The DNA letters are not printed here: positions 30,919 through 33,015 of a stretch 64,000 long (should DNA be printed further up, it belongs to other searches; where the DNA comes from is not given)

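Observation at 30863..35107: Divergent single-subunit ALS-like TPP enzyme plus small RHH protein heading a tightly coupled ilvC / short leuA(cimA-like) / ilvE operon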

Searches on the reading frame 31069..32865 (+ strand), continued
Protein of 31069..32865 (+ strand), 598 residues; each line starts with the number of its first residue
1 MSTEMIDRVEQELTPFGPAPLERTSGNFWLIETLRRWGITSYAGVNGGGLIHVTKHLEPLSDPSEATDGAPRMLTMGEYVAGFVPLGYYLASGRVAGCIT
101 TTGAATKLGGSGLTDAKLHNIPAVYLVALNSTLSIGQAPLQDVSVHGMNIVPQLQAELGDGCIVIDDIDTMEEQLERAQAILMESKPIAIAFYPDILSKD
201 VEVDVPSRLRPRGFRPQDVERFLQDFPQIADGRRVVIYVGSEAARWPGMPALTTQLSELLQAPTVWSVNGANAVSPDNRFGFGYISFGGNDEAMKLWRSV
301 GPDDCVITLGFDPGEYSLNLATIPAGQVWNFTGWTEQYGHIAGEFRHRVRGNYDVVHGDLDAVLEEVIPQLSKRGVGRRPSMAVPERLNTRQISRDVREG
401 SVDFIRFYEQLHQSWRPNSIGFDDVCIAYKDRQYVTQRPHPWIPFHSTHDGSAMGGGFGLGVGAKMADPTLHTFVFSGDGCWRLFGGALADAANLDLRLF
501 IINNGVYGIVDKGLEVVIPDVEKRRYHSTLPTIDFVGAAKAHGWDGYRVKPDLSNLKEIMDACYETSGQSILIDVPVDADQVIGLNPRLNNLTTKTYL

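Call 30: search_protein_families(library=ncbifam, proteins=[L051:11830-13560:+, L051:13662-14237:+, L051:9986-11752:+, L051:8246-9835:+, L051:6934-7950:+, L051:3549-6221:+, L051:15339-15830:+, L051:15827-16849:+, L051:16836-18149:+], max_evalue=1e-10)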
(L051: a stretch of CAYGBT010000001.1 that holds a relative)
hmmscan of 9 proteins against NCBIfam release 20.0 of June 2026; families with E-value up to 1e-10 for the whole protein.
L051:11830-13560:+ (576 aa): 52 families (the best 25 are shown)
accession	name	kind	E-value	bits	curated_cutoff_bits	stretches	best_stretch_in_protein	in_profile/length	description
TIGR00118.1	acolac_lg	equivalog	1.9e-239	795.8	538.35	1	3-562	1-555/557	biosynthetic-type acetolactate synthase large subunit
NF004710.0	PRK06048.1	equivalog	1.4e-234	779.8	976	1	2-563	7-559/561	acetolactate synthase large subunit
NF006581.0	PRK09107.1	equivalog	5.7e-233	774.5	974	1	2-561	10-573/595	acetolactate synthase 3 large subunit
NF006319.0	PRK08527.1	equivalog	5.1e-221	735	905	1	1-561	2-558/565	acetolactate synthase large subunit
NF005860.0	PRK07789.1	equivalog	4.2e-217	722.3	881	1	2-561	33-598/615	acetolactate synthase large subunit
NF005824.0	PRK07710.1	equivalog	4.3e-217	722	976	1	2-561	16-568/573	acetolactate synthase large subunit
NF005228.0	PRK06725.1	equivalog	4.6e-216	718.5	991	1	2-561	15-565/571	acetolactate synthase large subunit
NF004919.0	PRK06276.1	equivalog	2.3e-210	699.8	866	1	3-562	1-558/582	acetolactate synthase large subunit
NF005409.0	PRK06965.1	equivalog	8.9e-209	694.7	1035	1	2-561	20-581/587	acetolactate synthase 3 catalytic subunit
NF005651.0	PRK07418.1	subfamily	2.5e-207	689.9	942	1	2-563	18-581/617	acetolactate synthase large subunit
NF005058.0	PRK06466.1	equivalog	6.1e-205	682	951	1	3-560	4-566/574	acetolactate synthase 3 large subunit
NF006524.0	PRK08978.1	equivalog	5.7e-197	655.3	738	1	3-562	1-545/548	acetolactate synthase 2 catalytic subunit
NF006525.0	PRK08979.1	equivalog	9.9e-192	638.3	1084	1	2-559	3-563/572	acetolactate synthase 3 large subunit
NF005936.0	PRK07979.1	equivalog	1.2e-190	634.7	1080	1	3-558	4-564/574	acetolactate synthase 3 large subunit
NF005364.0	PRK06882.1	equivalog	7.2e-190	632.1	1083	1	2-561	3-565/574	acetolactate synthase 3 large subunit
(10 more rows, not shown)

L051:13662-14237:+ (191 aa): 3 families
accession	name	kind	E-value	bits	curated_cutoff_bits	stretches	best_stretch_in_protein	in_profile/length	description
NF008864.0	PRK11895.1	equivalog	9.8e-66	220.4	119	1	8-168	2-162/164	acetolactate synthase small subunit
TIGR00119.1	acolac_sm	equivalog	4.9e-60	202.1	56.9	1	9-164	2-157/158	acetolactate synthase small subunit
NF006036.0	PRK08178.1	equivalog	7.1e-13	48.4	128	1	7-86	12-90/102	acetolactate synthase small subunit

L051:9986-11752:+ (588 aa): 23 families
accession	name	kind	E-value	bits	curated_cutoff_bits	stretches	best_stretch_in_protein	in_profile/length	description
NF006016.1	PRK08155.1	equivalog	1.2e-24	86.7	870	1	15-573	5-538/554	acetolactate synthase large subunit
NF004710.0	PRK06048.1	equivalog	1.8e-21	76.2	976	1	11-299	6-281/561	acetolactate synthase large subunit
TIGR00118.1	acolac_lg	equivalog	4.6e-21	74.9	538.35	1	16-573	4-541/557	biosynthetic-type acetolactate synthase large subunit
NF006524.0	PRK08978.1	equivalog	2.8e-18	65.5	738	1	15-571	3-528/548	acetolactate synthase 2 catalytic subunit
NF005712.0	PRK07524.1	subfamily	4e-18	65.2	500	1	18-555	8-518/536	5-guanidino-2-oxopentanoate decarboxylase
NF005860.0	PRK07789.1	equivalog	1.3e-17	63.4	881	1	11-299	32-308/615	acetolactate synthase large subunit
NF005228.0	PRK06725.1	equivalog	1.6e-16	59.7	991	1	11-571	14-549/571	acetolactate synthase large subunit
NF004919.0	PRK06276.1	equivalog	2.6e-15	55.8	866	1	15-574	3-545/582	acetolactate synthase large subunit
NF006187.0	PRK08322.1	equivalog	8.6e-15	54.1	509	1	62-581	43-543/548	acetolactate synthase large subunit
NF005713.0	PRK07525.1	subfamily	2.6e-14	52.5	620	1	17-300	10-275/592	sulfoacetaldehyde acetyltransferase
NF006122.0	PRK08266.1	subfamily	6.6e-14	51.3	571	1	15-572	6-529/543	hypothetical protein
NF005364.0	PRK06882.1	equivalog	2.1e-13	49.6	1083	0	12-300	3-281/574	acetolactate synthase 3 large subunit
NF005651.0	PRK07418.1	subfamily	4.4e-13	48.3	942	1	12-568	18-560/617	acetolactate synthase large subunit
NF005470.0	PRK07064.1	equivalog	1.1e-12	47.8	495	1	174-561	158-524/552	thiamine pyrophosphate-binding protein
NF006525.0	PRK08979.1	equivalog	1.2e-12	47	1084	0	14-299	5-280/572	acetolactate synthase 3 large subunit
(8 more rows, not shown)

L051:8246-9835:+ (529 aa): 1 family
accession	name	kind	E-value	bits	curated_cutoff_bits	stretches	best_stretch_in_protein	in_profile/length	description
TIGR01695.1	murJ_mviN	equivalog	3e-126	422.1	235.55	1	14-517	2-504/506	murein biosynthesis integral membrane protein MurJ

L051:6934-7950:+ (338 aa): 1 family
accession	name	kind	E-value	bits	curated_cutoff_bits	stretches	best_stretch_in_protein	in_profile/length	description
TIGR01128.2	holA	equivalog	1.6e-64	218.3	80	1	9-321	1-314/316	DNA polymerase III subunit delta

L051:3549-6221:+ (890 aa): 15 families
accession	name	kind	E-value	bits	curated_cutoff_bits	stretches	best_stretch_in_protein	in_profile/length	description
TIGR00396.1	leuS_bact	equivalog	0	1141.1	548.4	1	36-888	1-842/843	leucine--tRNA ligase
TIGR00422.1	valS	equivalog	1.7e-95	320.8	612.1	3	34-203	3-188/863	valine--tRNA ligase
NF009687.0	PRK13208.1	equivalog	2.9e-84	283.7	738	2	34-203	8-190/801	valine--tRNA ligase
NF008957.0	PRK12300.1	subfamily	1.5e-76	258.2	677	3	36-205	4-197/946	leucine--tRNA ligase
NF004349.1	PRK05729.1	equivalog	1.5e-75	255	704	3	449-827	391-706/860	valine--tRNA ligase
TIGR00392.1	ileS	equivalog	2.4e-69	234.5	621.4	3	36-203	6-192/861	isoleucine--tRNA ligase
TIGR00395.1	leuS_arch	equivalog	1.2e-65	222.1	648.5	3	639-827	617-798/938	leucine--tRNA ligase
NF011492.0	PRK14900.1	equivalog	1.6e-46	158.8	1783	1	28-204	5-199/1044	valine--tRNA ligase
NF000540.1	alt_ValS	exception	5.9e-41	140.3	900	1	39-120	7-89/827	valine--tRNA ligase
TIGR00398.1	metG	equivalog_domain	8.8e-37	127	336.35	2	73-214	8-146/530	methionine--tRNA ligase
NF001100.0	PRK00133.1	equivalog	3.7e-28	98.5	587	1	73-213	14-151/676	methionine--tRNA ligase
NF008900.0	PRK12267.1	equivalog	2.1e-27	95.9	598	1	70-235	10-174/648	methionine--tRNA ligase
NF000258.1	MupB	exception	4.3e-23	81.1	1900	0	42-203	9-189/1033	mupirocin-resistant isoleucine--tRNA ligase MupB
NF000257.1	MupA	exception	1.4e-22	79.4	1900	0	448-532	433-516/1024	mupirocin-resistant isoleucine--tRNA ligase MupA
NF040702.1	ileS_w_GNAT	exception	7.5e-19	66.9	1999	0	40-120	21-103/1100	isoleucine--tRNA ligase, N-acetyltransferase domain-containing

L051:15339-15830:+ (163 aa): 0 families

L051:15827-16849:+ (340 aa): 1 family
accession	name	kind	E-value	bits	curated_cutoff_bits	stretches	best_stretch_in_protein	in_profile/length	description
TIGR00174.1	miaA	equivalog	1.5e-86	290.2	148.65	1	31-316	2-287/288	tRNA (adenosine(37)-N6)-dimethylallyltransferase MiaA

L051:16836-18149:+ (437 aa): 6 families
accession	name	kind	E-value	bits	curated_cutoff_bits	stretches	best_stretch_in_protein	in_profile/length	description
NF011381.1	PRK14806.1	equivalog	1.1e-153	513.2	902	1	14-425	313-723/733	bifunctional prephenate dehydrogenase/3-phosphoshikimate 1-carboxyvinyltransferase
TIGR01356.1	aroA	equivalog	6.2e-129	430.4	287.25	1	15-429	1-413/415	3-phosphoshikimate 1-carboxyvinyltransferase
NF008816.0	PRK11860.1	equivalog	1.3e-56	192.1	943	1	14-428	16-435/662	bifunctional 3-phosphoshikimate 1-carboxyvinyltransferase/cytidylate kinase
NF006873.0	PRK09369.1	subfamily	7.5e-22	77.6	297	1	1-428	1-410/419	UDP-N-acetylglucosamine 1-carboxyvinyltransferase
TIGR01072.1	murA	equivalog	1.4e-19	70.1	392.7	1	1-428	1-410/416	UDP-N-acetylglucosamine 1-carboxyvinyltransferase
NF009470.0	PRK12830.1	equivalog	4.8e-11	42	552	0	346-428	328-408/417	UDP-N-acetylglucosamine 1-carboxyvinyltransferase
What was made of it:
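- On Biosynthetic AHAS large subunit (TIGR00118 / IlvB): A true IlvB from L051 scores 796 bits (call 30).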

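Call 46: predict_structure(alignment_id=A1)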
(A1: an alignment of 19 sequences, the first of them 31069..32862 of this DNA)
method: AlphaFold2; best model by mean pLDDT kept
length: 598 residues; sequences in the alignment: 19
mean_pLDDT: 89.9   pTM: 0.91
mean pLDDT of the five models: 89.9, 89.8, 88.8, 88.7, 87.4
residues with pLDDT >= 90: 419; 70-90: 150; 50-70: 6; < 50: 23
segments of 3 or more residues with pLDDT < 50: 1-19, 595-598
pLDDT, mean of each block of 10 residues (from residue 1): 37 44 90 95 88 92 83 94 97 94 83 94 94 79 86 93 97 97 95 94 90 94 95 96 95 97 95 95 92 95 97 86 96 88 91 96 97 88 88 92 96 96 80 93 91 88 95 94 92 95 87 86 89 94 97 97 90 94 83 55
secondary structure, 60 per line:
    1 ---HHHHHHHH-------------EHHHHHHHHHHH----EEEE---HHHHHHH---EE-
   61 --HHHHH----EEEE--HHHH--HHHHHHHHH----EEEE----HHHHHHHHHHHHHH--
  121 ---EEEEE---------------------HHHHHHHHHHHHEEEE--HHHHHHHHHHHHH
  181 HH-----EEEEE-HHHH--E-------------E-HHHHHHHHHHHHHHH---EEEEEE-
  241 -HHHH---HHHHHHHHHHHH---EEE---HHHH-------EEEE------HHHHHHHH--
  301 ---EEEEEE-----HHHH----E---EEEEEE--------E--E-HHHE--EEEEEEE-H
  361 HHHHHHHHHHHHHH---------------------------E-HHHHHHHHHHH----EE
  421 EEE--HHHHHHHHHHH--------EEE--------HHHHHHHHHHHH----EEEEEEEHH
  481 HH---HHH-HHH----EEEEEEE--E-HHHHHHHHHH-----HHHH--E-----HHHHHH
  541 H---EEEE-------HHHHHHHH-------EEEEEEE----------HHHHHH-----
elements in order: H4-11 H26-36 E41-44 H48-54 H63-67 E72-75 H78-81 H84-92 E97-100 H105-118 E124-128 H150-161 E162-165 H168-182 E188-192 H194-197 H216-230 E234-239 H242-245 H249-260 E264-266 H270-273 E281-284 H291-298 E304-309 H315-318 E327-332 E352-358 H360-374 H404-414 E419-423 H426-436 E445-447 H456-467 E472-478 H479-482 E497-503 H508-517 H523-526 H535-541 E545-548 H556-563 E571-577 H588-593

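Call 49: fold_search(model_id=the predicted structure, library=pdb)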
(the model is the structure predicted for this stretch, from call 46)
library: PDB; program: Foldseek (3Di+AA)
matches with E <= 10: 1024; with E <= 0.001: 445
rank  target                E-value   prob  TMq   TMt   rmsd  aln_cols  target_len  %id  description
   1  8x3x_B                3.2e-30  1.00  0.76  0.84   5.6       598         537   20  ThDP-dependent HKA synthase (released 2024-11-20)
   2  8x3x_A                6.4e-29  1.00  0.75  0.84   5.5       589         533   20  ThDP-dependent HKA synthase (released 2024-11-20)
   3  8xod_B                3.3e-28  1.00  0.75  0.84   4.2       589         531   20  ThDP-dependent HKA synthase (released 2025-01-01)
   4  5wkc_B                5.0e-28  1.00  0.75  0.75   5.8       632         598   17  Saccharomyces cerevisiae acetohydroxyacid synthase in complex with the herbicide penoxsulam (released 2018-02-14)
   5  8xod_C                6.9e-28  1.00  0.76  0.85   5.2       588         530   19  ThDP-dependent HKA synthase (released 2025-01-01)
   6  1t9c_A                8.5e-28  1.00  0.73  0.73   6.0       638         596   17  Crystal Structure Of Yeast Acetohydroxyacid Synthase In Complex With A Sulfonylurea Herbicide, Sulfometuron methyl (released 2004-12-21)
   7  5wkc_D                9.4e-28  1.00  0.73  0.73   6.4       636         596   18  Saccharomyces cerevisiae acetohydroxyacid synthase in complex with the herbicide penoxsulam (released 2018-02-14)
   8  1t9a_B                1.6e-27  1.00  0.72  0.73   6.1       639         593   18  Crystal structure of yeast acetohydroxyacid synthase in complex with a sulfonylurea herbicide, tribenuron methyl (released 2004-12-21)
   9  6den                  1.8e-27  1.00  0.73  0.73   6.4       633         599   16  Crystal structure of Candida albicans acetohydroxyacid synthase in complex with the herbicide iodomuron ethyl (released 2018-09-26)
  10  6dep                  2.2e-27  1.00  0.75  0.75   6.0       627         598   18  Crystal structure of Candida albicans acetohydroxyacid synthase in complex with the herbicide sulfometuron methyl (released 2018-09-26)
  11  1t9a_A                2.4e-27  1.00  0.74  0.74   5.8       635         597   18  Crystal structure of yeast acetohydroxyacid synthase in complex with a sulfonylurea herbicide, tribenuron methyl (released 2004-12-21)
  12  1n0h_A                2.4e-27  1.00  0.72  0.72   6.1       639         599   18  Crystal Structure of Yeast Acetohydroxyacid Synthase in Complex with a Sulfonylurea Herbicide, Chlorimuron Ethyl (released 2003-01-07)
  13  1t9d_A                2.6e-27  1.00  0.73  0.74   5.9       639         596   18  Crystal Structure Of Yeast Acetohydroxyacid Synthase In Complex With A Sulfonylurea Herbicide, Metsulfuron methyl (released 2004-12-21)
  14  1n0h_B                3.5e-27  1.00  0.74  0.74   6.5       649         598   16  Crystal Structure of Yeast Acetohydroxyacid Synthase in Complex with a Sulfonylurea Herbicide, Chlorimuron Ethyl (released 2003-01-07)
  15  8xod_A                3.9e-27  1.00  0.75  0.84   4.6       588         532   20  ThDP-dependent HKA synthase (released 2025-01-01)
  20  6lpi_B                5.9e-27  1.00  0.73  0.80   4.8       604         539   18  Crystal Structure of AHAS holo-enzyme (released 2020-11-18)
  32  6lpi_C                1.4e-26  1.00  0.70  0.78   5.3       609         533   18  Crystal Structure of AHAS holo-enzyme (released 2020-11-18)
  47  6lpi_A                4.9e-26  1.00  0.70  0.78   4.9       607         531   17  Crystal Structure of AHAS holo-enzyme (released 2020-11-18)
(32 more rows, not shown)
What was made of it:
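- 31069..32865 (+): 598-aa ThDP-dependent enzyme of a distinct ilvC-linked family; probable IlvN-independent acetohydroxyacid synthase. AF2 pLDDT 90 with a three-domain fold (calls 46, 49).
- On Biosynthetic AHAS large subunit (TIGR00118 / IlvB): AF2 pLDDT is 90, with TM about 0.75 to AHAS structures (calls 46, 49).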
